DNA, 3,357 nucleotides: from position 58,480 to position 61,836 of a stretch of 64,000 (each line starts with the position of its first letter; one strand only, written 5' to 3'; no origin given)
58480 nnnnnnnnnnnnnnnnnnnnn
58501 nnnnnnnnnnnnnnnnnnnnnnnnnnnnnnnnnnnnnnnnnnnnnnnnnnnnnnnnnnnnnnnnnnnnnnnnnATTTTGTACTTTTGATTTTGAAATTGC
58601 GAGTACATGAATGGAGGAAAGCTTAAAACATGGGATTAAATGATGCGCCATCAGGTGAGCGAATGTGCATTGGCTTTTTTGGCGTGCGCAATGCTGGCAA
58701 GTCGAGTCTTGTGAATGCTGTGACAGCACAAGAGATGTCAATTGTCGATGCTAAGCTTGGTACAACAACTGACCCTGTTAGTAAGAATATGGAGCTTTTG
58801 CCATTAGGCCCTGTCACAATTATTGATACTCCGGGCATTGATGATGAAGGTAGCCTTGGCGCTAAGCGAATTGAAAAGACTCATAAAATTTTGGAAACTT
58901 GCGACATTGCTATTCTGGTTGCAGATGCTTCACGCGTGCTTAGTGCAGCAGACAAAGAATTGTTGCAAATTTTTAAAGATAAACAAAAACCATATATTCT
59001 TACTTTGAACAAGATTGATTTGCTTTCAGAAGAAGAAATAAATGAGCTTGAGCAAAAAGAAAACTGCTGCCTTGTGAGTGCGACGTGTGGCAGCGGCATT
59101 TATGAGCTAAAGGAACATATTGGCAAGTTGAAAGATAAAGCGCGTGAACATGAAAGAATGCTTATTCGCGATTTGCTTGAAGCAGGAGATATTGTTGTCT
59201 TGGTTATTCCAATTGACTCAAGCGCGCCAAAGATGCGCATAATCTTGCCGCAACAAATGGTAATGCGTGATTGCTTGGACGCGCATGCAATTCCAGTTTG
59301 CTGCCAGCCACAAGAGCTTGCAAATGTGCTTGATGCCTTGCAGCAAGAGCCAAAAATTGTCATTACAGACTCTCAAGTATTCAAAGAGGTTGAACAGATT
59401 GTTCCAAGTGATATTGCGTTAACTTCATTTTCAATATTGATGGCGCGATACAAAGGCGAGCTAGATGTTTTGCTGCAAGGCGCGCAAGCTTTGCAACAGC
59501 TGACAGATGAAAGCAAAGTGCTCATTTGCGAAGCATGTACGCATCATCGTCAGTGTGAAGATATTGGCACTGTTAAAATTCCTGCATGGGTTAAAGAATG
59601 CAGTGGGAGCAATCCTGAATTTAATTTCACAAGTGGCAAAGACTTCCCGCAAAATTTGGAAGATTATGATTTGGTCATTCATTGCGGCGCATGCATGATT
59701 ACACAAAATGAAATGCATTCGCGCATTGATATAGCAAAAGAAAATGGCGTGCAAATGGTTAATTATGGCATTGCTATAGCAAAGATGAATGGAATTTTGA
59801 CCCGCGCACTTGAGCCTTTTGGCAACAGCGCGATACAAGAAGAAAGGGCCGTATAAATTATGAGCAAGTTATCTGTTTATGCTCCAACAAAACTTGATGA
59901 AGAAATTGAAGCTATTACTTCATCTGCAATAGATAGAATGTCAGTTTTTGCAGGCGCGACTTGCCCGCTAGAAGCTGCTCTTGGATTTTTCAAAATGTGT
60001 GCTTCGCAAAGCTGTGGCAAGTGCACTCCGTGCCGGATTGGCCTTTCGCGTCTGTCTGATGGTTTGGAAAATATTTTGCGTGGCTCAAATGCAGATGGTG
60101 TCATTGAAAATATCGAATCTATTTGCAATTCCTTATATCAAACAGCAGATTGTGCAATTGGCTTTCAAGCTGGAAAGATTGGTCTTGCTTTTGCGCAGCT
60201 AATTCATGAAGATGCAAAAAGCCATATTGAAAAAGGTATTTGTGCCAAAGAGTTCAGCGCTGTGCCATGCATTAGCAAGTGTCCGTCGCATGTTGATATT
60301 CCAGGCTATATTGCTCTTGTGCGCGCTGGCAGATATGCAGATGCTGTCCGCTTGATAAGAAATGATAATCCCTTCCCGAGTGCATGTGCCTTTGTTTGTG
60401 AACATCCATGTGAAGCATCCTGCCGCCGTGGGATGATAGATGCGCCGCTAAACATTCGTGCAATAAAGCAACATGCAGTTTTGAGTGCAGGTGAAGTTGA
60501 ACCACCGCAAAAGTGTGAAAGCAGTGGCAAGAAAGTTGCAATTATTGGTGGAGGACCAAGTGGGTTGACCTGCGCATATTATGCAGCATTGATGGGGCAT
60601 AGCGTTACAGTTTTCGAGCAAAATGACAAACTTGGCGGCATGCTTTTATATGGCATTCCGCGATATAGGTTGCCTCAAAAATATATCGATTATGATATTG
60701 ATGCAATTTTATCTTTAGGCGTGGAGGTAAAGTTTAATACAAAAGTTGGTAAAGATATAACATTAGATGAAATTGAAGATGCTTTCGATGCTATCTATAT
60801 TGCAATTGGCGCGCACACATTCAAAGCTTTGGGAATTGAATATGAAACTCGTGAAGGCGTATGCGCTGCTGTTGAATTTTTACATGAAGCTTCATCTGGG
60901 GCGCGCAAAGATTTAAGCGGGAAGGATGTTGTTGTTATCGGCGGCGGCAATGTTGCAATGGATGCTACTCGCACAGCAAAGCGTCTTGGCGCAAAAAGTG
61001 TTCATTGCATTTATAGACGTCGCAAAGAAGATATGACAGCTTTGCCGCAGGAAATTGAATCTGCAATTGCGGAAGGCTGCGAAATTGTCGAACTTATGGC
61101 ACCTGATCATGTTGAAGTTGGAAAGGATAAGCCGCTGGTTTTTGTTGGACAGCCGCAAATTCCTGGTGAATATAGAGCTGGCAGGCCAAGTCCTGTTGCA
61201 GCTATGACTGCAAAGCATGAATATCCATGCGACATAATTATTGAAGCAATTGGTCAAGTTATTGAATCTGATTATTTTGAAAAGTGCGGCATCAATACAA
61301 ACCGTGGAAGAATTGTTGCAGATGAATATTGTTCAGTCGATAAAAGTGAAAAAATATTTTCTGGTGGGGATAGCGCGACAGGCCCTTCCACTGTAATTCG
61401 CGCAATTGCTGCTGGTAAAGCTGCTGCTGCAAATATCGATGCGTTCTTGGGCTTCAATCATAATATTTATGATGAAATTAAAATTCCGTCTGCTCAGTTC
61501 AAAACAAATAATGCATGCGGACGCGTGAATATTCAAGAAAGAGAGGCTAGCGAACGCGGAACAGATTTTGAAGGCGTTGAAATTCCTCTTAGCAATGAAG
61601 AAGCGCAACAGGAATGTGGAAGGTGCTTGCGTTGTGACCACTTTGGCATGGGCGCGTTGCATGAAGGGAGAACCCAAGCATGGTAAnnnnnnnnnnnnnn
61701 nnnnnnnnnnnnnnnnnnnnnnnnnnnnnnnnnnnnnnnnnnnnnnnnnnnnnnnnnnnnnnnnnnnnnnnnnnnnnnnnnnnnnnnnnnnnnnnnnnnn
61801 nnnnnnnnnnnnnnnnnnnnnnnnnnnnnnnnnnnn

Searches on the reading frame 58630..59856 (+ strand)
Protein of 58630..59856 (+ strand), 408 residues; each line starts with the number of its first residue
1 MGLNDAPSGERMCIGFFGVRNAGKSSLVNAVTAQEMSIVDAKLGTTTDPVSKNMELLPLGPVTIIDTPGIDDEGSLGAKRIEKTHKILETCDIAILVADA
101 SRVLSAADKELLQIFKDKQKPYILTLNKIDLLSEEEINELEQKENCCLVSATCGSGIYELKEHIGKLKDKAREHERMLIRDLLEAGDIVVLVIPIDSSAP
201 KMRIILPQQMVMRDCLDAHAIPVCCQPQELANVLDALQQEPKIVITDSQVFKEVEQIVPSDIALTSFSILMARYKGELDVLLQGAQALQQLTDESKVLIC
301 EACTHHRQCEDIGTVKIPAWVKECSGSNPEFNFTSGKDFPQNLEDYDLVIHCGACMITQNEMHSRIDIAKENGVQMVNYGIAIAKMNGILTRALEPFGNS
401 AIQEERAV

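Call 59: search_protein_families(library=pfam, proteins=[window:58630-59856:+], max_evalue=0.001)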
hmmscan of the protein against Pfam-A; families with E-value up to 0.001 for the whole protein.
window:58630-59856:+ (408 aa): 9 families
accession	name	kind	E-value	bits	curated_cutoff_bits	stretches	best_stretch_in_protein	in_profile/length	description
PF18133.7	HydF_tetramer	-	3.4e-49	166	22.6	1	280-396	2-118/118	Hydrogen maturase F tetramerization domain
PF18128.7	HydF_dimer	-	2.8e-40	136.9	23.4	1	178-276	1-99/99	Hydrogen maturase F dimerization domain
PF01926.29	MMR_HSR1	-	4.8e-22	78.7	21.9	1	14-128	2-113/113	50S ribosome-binding GTPase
PF00350.29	Dynamin_N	-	1.5e-10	41.7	27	1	59-127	100-166/168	Dynamin family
PF00009.33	GTP_EFTU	-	4.6e-10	39.8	26.5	1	62-148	71-150/188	Elongation factor Tu GTP binding domain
PF02421.24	FeoB_N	-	6.9e-08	32.6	27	1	15-162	4-154/156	Ferrous iron transport protein B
PF03193.22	RsgA_GTPase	-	3.9e-07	30.5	30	0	16-71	111-169/174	RsgA GTPase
PF16897.10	MMR_HSR1_Xtn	-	7.7e-07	29.5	35.2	1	120-164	56-100/106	C-terminal region of MMR_HSR1 domain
PF04670.18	Gtr1_RagA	-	0.00064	19.6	22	0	17-143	5-135/232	Gtr1/RagA G protein conserved region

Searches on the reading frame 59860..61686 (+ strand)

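Call 59: search_protein_families(library=pfam, proteins=[window:59860-61686:+], max_evalue=0.001)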
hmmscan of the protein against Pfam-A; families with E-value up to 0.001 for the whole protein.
window:59860-61686:+ (608 aa): 17 families
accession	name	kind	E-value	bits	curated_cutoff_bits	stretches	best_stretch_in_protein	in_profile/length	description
PF07992.20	Pyr_redox_2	-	5.4e-34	118.4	26.1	2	224-519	1-291/291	Pyridine nucleotide-disulphide oxidoreductase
PF14691.11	Fer4_20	-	2.9e-18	66.2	25.8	1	134-207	29-105/113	Dihydroprymidine dehydrogenase domain II, 4Fe-4S cluster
PF10589.14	NADH_4Fe-4S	-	4.8e-16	58.8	23.5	1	39-111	2-74/85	NADH-ubiquinone oxidoreductase-F iron-sulfur binding region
PF00070.33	Pyr_redox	-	4e-11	43.7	22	1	225-259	1-35/82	Pyridine nucleotide-disulphide oxidoreductase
PF12831.13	FAD_oxidored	-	5.4e-10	39.6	27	1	226-262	2-38/416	FAD dependent oxidoreductase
PF13450.12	NAD_binding_8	-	8.6e-10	39.2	21.9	1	228-261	1-34/68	NAD(P)-binding Rossmann-like domain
PF01266.30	DAO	-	7.7e-09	36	27.9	1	225-259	1-35/353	FAD dependent oxidoreductase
PF13738.12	Pyr_redox_3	-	1.1e-08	35.2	30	0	344-390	154-201/305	Pyridine nucleotide-disulphide oxidoreductase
PF01262.27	AlaDh_PNT_C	-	1.6e-08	34.6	23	0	355-381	29-55/214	Alanine dehydrogenase/PNT, C-terminal domain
PF03486.20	HI0933_like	-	1.3e-07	31.7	50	1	225-261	2-38/244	HI0933-like protein Rossmann domain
PF00890.30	FAD_binding_2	-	1.6e-06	28.1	20.4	1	226-260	2-36/414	FAD binding domain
PF02826.25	2-Hacid_dh_C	-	1.3e-05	25.1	25.1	0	345-400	27-86/178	D-isomer specific 2-hydroxyacid dehydrogenase, NAD binding domain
PF01946.23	Thi4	-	1.8e-05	24.6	26.2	1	225-261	19-56/235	Thi4 family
PF13241.12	NAD_binding_7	-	3.5e-05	24.7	22.1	0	351-384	4-36/104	Putative NAD(P)-binding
PF01134.28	GIDA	-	4.7e-05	23.1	22.1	0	225-260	1-37/391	Glucose inhibited division protein A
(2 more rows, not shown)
